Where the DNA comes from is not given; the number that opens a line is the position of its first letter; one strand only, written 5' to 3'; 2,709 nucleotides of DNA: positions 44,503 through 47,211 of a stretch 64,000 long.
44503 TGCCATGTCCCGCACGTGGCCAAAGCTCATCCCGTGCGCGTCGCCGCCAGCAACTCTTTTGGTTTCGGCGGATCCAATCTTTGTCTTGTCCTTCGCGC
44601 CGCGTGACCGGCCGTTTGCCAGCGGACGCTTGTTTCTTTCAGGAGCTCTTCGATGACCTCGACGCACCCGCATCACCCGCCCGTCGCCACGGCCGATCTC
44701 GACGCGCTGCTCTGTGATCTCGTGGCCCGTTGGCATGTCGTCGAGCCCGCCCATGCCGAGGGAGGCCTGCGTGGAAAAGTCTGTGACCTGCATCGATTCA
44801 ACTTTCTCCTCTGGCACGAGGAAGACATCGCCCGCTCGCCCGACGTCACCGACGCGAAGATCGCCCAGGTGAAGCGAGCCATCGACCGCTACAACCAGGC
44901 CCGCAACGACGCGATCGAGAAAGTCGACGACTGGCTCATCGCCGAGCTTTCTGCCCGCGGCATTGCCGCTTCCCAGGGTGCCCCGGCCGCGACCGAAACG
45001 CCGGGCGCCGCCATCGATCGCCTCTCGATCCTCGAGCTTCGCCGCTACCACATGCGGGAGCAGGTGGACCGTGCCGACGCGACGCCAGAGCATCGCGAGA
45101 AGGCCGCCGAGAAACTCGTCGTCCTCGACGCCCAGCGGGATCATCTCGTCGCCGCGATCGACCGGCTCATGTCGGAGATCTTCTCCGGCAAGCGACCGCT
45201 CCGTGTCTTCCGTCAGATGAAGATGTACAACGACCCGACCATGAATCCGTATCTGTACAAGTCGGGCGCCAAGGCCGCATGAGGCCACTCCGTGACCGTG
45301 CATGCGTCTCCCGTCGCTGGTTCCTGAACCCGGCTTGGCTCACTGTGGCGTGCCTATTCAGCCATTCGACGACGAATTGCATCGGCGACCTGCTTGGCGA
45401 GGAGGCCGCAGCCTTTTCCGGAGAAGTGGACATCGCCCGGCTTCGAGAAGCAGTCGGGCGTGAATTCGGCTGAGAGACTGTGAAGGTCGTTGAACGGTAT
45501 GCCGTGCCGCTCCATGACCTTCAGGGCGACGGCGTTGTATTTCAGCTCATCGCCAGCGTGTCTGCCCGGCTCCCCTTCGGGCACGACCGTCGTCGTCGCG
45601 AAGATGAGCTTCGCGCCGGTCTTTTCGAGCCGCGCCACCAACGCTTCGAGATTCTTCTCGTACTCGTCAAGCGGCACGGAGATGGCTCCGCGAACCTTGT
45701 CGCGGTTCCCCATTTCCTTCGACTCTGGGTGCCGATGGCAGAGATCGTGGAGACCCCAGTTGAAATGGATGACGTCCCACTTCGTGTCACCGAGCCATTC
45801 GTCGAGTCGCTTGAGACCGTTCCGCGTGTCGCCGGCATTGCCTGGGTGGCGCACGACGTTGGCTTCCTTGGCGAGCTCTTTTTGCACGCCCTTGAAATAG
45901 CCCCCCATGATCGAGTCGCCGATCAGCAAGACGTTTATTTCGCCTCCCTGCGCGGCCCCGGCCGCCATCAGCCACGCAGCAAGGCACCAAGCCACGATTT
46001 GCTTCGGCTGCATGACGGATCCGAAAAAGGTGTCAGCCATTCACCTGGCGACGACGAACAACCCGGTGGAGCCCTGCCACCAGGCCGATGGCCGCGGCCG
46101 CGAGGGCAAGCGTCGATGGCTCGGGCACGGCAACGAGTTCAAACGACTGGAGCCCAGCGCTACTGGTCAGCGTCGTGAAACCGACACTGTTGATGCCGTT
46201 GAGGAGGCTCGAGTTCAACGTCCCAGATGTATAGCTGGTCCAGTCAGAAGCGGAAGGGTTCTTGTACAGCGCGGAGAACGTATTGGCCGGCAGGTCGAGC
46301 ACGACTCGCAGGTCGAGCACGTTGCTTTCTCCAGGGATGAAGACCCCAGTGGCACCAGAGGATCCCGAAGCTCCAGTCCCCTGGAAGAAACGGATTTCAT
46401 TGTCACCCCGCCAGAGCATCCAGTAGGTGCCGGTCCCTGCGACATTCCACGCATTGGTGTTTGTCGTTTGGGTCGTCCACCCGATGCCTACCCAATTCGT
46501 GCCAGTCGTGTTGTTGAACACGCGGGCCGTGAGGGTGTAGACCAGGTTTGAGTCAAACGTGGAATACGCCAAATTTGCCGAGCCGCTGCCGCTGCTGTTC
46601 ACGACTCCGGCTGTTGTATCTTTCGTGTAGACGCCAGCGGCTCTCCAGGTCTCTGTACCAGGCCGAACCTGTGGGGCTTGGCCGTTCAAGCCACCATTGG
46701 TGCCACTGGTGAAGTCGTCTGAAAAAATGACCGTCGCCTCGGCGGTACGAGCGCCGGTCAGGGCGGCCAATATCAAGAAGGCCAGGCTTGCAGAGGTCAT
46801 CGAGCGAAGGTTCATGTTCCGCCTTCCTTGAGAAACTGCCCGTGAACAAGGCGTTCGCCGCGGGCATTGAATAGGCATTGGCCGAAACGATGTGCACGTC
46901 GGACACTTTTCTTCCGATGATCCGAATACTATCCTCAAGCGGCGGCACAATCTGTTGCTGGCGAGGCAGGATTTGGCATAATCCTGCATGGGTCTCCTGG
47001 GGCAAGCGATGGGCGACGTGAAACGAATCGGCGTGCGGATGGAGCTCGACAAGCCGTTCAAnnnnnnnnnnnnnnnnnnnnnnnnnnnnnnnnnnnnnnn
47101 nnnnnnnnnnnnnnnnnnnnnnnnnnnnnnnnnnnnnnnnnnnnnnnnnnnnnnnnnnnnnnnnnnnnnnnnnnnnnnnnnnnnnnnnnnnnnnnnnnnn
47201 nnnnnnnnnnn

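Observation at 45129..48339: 3-kb three-gene segment bracketed by ~154-bp direct repeats that duplicate a gene's 3' end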

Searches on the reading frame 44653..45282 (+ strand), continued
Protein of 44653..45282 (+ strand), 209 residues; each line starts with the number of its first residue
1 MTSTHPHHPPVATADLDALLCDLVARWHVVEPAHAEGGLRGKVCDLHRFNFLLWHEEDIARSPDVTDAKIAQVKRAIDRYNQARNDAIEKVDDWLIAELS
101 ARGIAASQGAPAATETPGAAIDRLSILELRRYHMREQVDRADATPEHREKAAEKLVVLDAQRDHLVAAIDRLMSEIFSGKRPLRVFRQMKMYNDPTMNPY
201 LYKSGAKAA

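Call 55: find_encoding_contigs(protein=P0104, flank=8000, max_places=2)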
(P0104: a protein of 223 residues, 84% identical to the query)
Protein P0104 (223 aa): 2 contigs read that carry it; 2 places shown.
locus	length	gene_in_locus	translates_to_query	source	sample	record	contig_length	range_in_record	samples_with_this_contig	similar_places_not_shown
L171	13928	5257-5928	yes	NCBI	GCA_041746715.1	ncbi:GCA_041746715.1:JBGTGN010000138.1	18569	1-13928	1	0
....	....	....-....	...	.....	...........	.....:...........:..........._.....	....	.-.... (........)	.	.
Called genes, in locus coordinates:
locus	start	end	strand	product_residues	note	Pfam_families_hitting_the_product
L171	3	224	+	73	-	?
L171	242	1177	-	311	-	PF01261:AP_endonuc_2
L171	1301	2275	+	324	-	PF01073:3Beta_HSD, PF01370:Epimerase, PF02719:Polysacc_synt_2 (faint), PF04321:RmlD_sub_bind, PF16363:GDP_Man_Dehyd, PF07993:NAD_binding_4 (weak)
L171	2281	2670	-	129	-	PF04892:VanZ-LLP1 (weak)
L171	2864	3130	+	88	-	PF00550:PP-binding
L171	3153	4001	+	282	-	-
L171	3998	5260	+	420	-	PF00109:ketoacyl-synt, PF00108:Thiolase_N (faint), PF02801:Ketoacyl-synt_C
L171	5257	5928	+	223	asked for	PF14063:DUF4254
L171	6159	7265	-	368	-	PF13249:SQHop_cyclase_N (faint), PF00432:Prenyltrans (faint), PF13243:SQHop_cyclase_C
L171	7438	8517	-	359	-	PF00437:T2SSE, PF13401:AAA_22 (faint)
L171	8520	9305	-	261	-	PF13429:TPR_15 (faint), PF13432:TPR_16 (faint), PF00515:TPR_1 (faint), PF07719:TPR_2 (faint), PF13181:TPR_8 (faint), PF13424:TPR_12 (faint), PF13428:TPR_14 (faint), PF13431:TPR_17 (faint), +1 more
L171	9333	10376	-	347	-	-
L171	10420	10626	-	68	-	PF11211:DUF2997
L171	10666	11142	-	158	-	-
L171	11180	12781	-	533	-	PF00004:AAA, PF17862:AAA_lid_3 (weak)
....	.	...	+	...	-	?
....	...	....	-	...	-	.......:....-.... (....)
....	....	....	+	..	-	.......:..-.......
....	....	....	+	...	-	-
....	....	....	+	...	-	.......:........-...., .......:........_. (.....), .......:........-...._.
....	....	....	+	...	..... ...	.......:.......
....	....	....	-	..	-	?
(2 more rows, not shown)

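Call 59: find_encoding_contigs(protein=P0099, flank=3000, max_places=2)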
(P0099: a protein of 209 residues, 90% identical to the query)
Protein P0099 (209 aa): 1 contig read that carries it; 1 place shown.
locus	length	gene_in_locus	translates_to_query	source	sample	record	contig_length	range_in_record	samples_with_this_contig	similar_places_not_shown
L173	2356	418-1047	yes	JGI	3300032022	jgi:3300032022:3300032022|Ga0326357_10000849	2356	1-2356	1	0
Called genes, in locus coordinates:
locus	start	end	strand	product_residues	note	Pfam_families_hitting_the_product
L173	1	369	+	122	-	?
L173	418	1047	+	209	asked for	PF14063:DUF4254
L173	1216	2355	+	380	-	?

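Call 60: search_protein_families(library=pfam, proteins=[L173:1216-2355:+, L083:11280-12686:+, L082:5730-6179:-, L082:6280-6909:+, L082:6714-7121:-], max_evalue=0.01)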
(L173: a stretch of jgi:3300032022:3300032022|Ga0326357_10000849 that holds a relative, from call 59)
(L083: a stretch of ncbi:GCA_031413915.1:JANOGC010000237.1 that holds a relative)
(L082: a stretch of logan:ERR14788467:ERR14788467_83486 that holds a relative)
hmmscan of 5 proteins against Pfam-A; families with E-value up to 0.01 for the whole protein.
L173:1216-2355:+ (380 aa): 4 families
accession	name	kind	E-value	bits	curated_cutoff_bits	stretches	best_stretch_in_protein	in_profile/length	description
PF13176.12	TPR_7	-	0.0018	18.7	27.9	1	330-354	9-35/36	Tetratricopeptide repeat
PF07719.23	TPR_2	-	0.0032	17.9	27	0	323-353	4-34/34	Tetratricopeptide repeat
PF13428.12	TPR_14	-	0.0062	17.6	23.5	0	323-359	4-40/44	Tetratricopeptide repeat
PF00515.34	TPR_1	-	0.0083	16.4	27.8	0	323-352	4-33/34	Tetratricopeptide repeat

L083:11280-12686:+ (468 aa): 2 families
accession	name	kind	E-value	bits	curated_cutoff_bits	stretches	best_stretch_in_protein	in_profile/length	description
PF05357.18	Phage_Coat_A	-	0.00011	22.3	20.8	0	181-195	45-59/63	Phage Coat Protein A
PF07595.18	Planc_extracel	-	0.0063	16.6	25.5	0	27-42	2-17/20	Planctomycete extracellular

L082:5730-6179:- (149 aa): 0 families

L082:6280-6909:+ (209 aa): 0 families

L082:6714-7121:- (135 aa): 0 families

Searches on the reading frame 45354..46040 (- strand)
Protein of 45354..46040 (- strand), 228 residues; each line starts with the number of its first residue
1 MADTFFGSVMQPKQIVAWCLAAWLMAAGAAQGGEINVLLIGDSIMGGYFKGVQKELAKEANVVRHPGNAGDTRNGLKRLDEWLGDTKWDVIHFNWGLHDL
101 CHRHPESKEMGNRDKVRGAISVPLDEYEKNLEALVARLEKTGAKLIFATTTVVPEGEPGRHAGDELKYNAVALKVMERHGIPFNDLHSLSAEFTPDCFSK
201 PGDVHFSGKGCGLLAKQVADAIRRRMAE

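Call 5: search_protein_families(library=pfam, proteins=[window:45354-46040:-], max_evalue=0.01)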
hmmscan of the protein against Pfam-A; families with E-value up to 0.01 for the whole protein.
window:45354-46040:- (228 aa): 4 families
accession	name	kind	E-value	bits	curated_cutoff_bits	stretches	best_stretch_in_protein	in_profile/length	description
PF13472.12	Lipase_GDSL_2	-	2.6e-11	44.8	32.9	1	40-210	2-175/178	GDSL-like Lipase/Acylhydrolase family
PF00657.28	Lipase_GDSL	-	5e-06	27.2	23.6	1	38-217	2-207/208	GDSL-like Lipase/Acylhydrolase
PF04311.20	DUF459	-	0.00027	20.8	27.2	0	36-78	1-41/197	Protein of unknown function (DUF459)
PF19040.6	SGNH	-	0.003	17.7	27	0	30-60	19-49/248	SGNH domain (fused to AT3 domains)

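Call 48: find_related_loci(query=window:45354-46040:-, collection=metagenome_contigs, flank=6000)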
Query window:45354-46040:- (228 aa) in metagenome_contigs; peptide patterns used: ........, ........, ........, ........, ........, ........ (x = any residue, [..] = any of these).
600 stretches matched a pattern (row limit reached: there are more); 542 encode a relative of the query (tblastn E <= 1e-3); the best 80 are kept; 80 distinct loci.
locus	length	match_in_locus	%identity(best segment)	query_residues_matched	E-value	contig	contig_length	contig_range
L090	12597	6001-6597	63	30-226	5e-85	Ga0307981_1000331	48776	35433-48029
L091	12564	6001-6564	66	37-224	1e-83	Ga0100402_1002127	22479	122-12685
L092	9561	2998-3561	66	37-224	1e-83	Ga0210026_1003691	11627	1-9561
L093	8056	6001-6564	66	37-224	1e-83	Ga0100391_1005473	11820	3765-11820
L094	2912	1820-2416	61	24-222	3e-78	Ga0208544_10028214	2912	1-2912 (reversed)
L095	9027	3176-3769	59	31-228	5e-77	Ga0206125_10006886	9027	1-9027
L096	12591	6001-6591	61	36-226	1e-76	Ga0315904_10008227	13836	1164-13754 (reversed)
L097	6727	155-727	60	36-226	7e-76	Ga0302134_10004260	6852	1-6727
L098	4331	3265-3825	61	36-222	7e-76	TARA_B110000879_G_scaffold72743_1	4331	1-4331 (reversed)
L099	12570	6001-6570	63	37-226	7e-74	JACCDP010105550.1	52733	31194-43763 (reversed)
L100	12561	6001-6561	61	37-223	2e-73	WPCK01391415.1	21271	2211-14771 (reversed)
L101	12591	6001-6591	58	36-226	7e-73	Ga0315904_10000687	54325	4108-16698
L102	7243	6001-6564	61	36-223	9e-73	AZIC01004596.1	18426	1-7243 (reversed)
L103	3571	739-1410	54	1-223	5e-73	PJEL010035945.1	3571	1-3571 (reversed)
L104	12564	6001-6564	62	36-223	9e-73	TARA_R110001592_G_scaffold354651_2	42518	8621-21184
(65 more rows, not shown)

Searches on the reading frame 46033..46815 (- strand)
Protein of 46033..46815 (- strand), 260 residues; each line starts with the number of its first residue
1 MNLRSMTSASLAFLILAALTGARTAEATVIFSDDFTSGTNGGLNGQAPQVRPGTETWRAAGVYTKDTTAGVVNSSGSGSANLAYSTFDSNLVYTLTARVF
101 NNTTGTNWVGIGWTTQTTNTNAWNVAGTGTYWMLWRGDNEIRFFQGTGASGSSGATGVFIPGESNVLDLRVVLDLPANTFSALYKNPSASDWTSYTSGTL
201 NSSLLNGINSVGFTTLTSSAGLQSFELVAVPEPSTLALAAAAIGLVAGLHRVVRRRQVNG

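Call 40: search_protein_families(library=pfam, proteins=[window:46033-46815:-], max_evalue=10)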
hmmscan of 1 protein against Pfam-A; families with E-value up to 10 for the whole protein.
window:46033-46815:- (260 aa): 1 family
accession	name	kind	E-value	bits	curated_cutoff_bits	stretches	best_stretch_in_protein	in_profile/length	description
PF07589.16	PEP-CTERM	-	3.3e-05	24.2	20.7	1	229-255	1-23/24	PEP-CTERM motif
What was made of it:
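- Checked: 'Lectin-like' could not be verified for the PEP-CTERM protein; only the PEP-CTERM motif hits Pfam (call 40).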

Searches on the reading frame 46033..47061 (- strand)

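Call 5: search_protein_families(library=pfam, proteins=[window:46033-47061:-], max_evalue=0.01)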
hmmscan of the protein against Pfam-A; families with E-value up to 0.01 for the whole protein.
window:46033-47061:- (342 aa): 1 family
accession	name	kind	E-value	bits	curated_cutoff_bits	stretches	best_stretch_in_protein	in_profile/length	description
PF07589.16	PEP-CTERM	-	4.8e-05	23.7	20.7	1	311-337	1-23/24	PEP-CTERM motif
